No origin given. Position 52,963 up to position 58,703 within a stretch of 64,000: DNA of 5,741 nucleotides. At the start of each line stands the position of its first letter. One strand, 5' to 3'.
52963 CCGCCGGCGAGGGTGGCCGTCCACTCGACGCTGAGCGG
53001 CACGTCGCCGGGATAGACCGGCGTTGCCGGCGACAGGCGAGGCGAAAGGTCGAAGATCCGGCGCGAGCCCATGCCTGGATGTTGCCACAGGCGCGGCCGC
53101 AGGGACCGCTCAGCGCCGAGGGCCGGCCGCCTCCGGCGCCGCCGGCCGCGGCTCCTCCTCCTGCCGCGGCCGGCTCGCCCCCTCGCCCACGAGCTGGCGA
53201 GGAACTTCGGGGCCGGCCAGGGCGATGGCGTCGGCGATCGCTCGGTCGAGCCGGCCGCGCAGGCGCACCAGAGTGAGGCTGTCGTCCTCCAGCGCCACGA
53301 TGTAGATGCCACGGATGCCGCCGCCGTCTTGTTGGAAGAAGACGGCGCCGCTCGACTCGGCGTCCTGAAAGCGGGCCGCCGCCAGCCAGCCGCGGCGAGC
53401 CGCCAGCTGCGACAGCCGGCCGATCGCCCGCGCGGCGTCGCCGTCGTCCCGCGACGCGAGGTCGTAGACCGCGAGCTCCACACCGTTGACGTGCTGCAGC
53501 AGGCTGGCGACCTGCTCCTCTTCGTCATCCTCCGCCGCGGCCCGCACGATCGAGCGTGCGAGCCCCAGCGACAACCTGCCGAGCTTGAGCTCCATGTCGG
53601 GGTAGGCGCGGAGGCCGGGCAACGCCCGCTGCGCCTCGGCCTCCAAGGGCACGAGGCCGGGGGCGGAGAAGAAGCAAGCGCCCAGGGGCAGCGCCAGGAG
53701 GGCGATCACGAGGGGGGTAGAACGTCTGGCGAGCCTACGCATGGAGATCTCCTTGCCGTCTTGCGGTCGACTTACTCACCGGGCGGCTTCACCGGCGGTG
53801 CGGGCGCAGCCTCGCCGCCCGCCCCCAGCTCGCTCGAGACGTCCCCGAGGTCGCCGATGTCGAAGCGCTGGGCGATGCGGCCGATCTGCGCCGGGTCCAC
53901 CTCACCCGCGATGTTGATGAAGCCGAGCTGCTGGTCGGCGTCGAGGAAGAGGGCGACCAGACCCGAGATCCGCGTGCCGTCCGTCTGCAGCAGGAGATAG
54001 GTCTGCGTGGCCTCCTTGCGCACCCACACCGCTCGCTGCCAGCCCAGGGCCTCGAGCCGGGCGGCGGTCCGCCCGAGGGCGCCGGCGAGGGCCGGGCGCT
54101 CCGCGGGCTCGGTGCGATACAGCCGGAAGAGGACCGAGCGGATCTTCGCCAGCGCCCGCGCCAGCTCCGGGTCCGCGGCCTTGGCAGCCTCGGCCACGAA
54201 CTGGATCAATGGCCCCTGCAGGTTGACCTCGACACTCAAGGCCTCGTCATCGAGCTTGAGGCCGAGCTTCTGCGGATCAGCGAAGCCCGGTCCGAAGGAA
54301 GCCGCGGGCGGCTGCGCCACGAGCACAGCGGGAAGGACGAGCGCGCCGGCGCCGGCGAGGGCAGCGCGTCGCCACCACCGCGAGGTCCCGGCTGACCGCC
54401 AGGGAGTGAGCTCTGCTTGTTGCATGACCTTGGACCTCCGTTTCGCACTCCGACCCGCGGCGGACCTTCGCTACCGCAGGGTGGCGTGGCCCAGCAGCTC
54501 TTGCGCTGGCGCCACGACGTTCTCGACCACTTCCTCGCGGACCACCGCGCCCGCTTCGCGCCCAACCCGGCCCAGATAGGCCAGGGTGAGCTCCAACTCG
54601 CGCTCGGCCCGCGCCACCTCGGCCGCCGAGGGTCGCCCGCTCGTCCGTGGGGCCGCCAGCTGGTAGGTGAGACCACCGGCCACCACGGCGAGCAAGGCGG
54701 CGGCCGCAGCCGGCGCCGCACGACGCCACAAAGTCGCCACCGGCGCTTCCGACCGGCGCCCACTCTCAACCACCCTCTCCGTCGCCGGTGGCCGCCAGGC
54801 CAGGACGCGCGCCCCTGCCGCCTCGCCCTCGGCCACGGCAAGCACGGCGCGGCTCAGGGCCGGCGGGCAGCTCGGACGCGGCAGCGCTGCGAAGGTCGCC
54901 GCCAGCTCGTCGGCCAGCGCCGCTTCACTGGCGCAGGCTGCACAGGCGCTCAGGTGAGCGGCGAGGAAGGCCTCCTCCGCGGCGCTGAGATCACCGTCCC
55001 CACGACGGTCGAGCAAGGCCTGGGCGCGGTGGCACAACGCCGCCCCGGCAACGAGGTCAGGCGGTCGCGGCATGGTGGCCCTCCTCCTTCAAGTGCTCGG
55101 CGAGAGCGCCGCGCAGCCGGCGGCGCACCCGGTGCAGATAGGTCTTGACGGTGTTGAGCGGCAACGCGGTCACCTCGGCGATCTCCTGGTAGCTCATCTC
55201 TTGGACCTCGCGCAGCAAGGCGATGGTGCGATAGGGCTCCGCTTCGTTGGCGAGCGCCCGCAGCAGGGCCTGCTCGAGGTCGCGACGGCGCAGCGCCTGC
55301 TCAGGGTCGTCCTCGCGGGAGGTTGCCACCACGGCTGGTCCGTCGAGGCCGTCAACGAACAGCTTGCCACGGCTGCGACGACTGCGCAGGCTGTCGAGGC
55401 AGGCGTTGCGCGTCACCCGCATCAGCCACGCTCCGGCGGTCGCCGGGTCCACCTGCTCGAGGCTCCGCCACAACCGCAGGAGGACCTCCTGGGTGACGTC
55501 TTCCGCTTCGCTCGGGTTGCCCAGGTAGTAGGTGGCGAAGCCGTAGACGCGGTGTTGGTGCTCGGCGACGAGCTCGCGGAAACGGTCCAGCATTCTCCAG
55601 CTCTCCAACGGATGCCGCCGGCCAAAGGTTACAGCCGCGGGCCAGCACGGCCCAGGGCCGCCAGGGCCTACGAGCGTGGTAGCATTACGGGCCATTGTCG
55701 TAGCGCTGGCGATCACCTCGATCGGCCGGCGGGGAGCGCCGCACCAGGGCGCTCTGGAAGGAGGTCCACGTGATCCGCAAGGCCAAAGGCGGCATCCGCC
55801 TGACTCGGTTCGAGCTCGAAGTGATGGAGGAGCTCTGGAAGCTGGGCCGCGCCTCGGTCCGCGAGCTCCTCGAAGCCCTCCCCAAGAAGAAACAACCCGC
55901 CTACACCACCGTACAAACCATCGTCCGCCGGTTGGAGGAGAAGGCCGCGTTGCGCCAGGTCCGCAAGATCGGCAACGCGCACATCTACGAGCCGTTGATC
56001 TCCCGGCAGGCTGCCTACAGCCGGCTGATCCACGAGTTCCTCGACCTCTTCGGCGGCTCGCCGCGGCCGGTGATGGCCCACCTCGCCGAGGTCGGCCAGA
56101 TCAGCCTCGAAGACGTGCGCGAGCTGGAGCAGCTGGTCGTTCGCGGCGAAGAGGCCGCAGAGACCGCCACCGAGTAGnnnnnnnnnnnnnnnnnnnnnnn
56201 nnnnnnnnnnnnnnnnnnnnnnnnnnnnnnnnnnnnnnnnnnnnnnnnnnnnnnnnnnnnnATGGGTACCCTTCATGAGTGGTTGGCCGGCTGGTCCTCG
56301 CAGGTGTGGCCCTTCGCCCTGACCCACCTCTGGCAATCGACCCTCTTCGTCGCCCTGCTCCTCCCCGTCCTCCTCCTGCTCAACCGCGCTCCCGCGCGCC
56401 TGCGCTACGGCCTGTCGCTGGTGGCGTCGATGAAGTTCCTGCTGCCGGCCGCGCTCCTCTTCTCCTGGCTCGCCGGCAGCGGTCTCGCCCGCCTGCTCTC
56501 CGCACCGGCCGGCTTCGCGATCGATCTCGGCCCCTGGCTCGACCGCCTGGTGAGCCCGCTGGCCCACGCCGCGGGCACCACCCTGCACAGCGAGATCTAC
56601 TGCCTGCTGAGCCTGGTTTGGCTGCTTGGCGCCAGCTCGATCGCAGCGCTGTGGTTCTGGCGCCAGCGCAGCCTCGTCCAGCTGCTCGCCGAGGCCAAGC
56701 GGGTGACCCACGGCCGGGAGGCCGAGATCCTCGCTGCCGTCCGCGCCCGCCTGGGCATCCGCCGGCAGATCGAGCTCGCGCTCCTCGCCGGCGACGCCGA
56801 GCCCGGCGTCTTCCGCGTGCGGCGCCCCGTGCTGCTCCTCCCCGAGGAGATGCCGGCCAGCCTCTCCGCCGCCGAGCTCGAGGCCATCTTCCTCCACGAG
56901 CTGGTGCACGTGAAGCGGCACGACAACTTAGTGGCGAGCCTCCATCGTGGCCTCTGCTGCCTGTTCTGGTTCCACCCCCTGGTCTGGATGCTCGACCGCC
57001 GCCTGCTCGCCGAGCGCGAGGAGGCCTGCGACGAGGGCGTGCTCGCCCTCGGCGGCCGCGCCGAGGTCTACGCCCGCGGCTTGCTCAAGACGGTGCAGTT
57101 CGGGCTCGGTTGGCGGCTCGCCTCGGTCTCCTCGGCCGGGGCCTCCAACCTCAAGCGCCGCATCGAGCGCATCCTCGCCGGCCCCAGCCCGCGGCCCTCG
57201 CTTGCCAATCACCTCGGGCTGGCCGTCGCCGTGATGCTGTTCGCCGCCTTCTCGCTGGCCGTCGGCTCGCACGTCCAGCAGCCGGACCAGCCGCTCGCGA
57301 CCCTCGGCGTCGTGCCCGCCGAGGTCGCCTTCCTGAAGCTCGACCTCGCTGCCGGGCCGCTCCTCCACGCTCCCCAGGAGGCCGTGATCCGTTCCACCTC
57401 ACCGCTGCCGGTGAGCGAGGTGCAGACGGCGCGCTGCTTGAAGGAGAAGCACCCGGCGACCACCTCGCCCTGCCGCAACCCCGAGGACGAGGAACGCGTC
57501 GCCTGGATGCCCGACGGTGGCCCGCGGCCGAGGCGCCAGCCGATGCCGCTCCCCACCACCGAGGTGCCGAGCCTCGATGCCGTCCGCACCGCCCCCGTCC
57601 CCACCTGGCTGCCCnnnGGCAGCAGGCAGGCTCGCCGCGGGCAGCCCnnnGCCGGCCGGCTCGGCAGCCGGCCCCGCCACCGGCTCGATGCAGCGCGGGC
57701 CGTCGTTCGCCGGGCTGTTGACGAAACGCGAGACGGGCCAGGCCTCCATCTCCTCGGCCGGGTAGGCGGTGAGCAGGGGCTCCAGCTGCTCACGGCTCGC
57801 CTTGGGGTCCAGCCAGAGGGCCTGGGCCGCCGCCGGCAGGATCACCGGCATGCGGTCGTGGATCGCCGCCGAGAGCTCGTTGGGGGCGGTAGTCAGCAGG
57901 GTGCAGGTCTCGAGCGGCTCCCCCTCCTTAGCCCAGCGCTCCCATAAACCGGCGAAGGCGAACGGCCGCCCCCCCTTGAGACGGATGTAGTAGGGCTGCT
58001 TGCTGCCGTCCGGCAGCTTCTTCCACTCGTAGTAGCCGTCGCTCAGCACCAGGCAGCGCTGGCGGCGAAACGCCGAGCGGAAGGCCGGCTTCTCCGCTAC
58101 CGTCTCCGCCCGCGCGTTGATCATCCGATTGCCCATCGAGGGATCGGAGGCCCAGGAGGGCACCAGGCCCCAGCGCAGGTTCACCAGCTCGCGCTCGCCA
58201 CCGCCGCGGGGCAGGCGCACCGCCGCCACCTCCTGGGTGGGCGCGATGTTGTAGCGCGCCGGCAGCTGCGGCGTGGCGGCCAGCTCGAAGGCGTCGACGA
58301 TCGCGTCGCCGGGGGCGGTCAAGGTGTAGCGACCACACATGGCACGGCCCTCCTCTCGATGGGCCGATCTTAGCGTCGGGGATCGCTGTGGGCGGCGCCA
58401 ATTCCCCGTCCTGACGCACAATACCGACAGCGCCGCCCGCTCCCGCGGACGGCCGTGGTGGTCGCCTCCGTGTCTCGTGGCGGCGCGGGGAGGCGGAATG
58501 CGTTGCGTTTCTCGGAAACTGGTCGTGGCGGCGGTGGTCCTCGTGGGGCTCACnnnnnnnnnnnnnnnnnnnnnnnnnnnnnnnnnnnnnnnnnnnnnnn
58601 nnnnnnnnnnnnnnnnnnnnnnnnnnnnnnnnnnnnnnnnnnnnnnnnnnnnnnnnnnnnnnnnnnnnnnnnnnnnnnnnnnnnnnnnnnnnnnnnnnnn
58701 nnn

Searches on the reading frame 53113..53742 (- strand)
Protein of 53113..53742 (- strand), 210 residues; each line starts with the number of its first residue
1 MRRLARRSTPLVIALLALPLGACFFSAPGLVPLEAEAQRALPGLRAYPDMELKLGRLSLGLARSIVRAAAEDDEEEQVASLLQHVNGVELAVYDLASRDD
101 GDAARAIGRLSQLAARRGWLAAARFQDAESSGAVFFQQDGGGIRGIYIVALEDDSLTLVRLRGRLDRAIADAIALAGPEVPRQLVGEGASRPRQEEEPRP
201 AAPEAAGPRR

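Call 17: search_protein_families(library=pfam, proteins=[window:53113-53742:-], max_evalue=0.001)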
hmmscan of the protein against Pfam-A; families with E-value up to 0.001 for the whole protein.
window:53113-53742:- (210 aa): 1 family
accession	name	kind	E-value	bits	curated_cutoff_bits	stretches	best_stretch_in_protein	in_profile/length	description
PF14060.11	DUF4252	-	5.7e-07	30.1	23.9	1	61-167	12-119/125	Domain of unknown function (DUF4252)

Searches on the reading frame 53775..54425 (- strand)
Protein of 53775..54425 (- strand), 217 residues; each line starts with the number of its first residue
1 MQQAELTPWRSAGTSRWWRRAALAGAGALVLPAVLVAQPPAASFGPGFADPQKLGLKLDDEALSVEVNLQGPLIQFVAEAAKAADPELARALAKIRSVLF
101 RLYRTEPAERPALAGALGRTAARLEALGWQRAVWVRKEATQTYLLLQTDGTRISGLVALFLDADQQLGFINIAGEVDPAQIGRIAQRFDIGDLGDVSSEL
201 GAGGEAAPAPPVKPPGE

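Call 17: search_protein_families(library=pfam, proteins=[window:53775-54425:-], max_evalue=0.001)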
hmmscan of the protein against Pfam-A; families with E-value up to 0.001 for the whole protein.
window:53775-54425:- (217 aa): 1 family
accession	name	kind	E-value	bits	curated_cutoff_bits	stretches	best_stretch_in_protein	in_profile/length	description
PF14060.11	DUF4252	-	3.5e-06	27.6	23.9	1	66-183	9-124/125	Domain of unknown function (DUF4252)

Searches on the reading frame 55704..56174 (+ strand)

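Call 17: search_protein_families(library=pfam, proteins=[window:55704-56174:+], max_evalue=0.001)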
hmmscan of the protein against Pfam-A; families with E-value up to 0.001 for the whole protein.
window:55704-56174:+ (157 aa): 1 family
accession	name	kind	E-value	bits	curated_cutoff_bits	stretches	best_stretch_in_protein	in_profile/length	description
PF03965.22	Penicillinase_R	-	2.5e-27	95.9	22.6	1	33-145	1-113/115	Penicillinase repressor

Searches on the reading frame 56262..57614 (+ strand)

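Call 18: search_protein_families(library=pfam, proteins=[window:56262-57614:+], max_evalue=0.001)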
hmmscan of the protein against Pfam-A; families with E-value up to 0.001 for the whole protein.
window:56262-57614:+ (451 aa): 1 family
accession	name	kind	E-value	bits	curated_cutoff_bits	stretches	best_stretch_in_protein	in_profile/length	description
PF05569.17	Peptidase_M56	-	6.7e-38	131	31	1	29-303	13-295/296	BlaR1 peptidase M56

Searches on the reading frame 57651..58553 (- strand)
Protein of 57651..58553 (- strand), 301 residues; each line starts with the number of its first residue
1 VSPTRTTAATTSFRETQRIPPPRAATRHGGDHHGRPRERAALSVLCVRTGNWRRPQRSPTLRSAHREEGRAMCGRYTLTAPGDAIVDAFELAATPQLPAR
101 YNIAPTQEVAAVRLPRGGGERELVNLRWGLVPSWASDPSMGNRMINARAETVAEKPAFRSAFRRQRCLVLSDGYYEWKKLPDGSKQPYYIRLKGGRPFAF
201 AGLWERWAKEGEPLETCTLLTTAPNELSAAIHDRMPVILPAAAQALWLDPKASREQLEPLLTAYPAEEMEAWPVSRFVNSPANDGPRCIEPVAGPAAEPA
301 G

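Call 18: search_protein_families(library=pfam, proteins=[window:57651-58553:-], max_evalue=0.001)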
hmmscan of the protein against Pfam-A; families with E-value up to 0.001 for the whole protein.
window:57651-58553:- (301 aa): 1 family
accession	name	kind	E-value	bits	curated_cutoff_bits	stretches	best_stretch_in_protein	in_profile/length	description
PF02586.19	SRAP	-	1.1e-76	257.6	27.1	1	72-281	1-214/214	SOS response associated peptidase (SRAP)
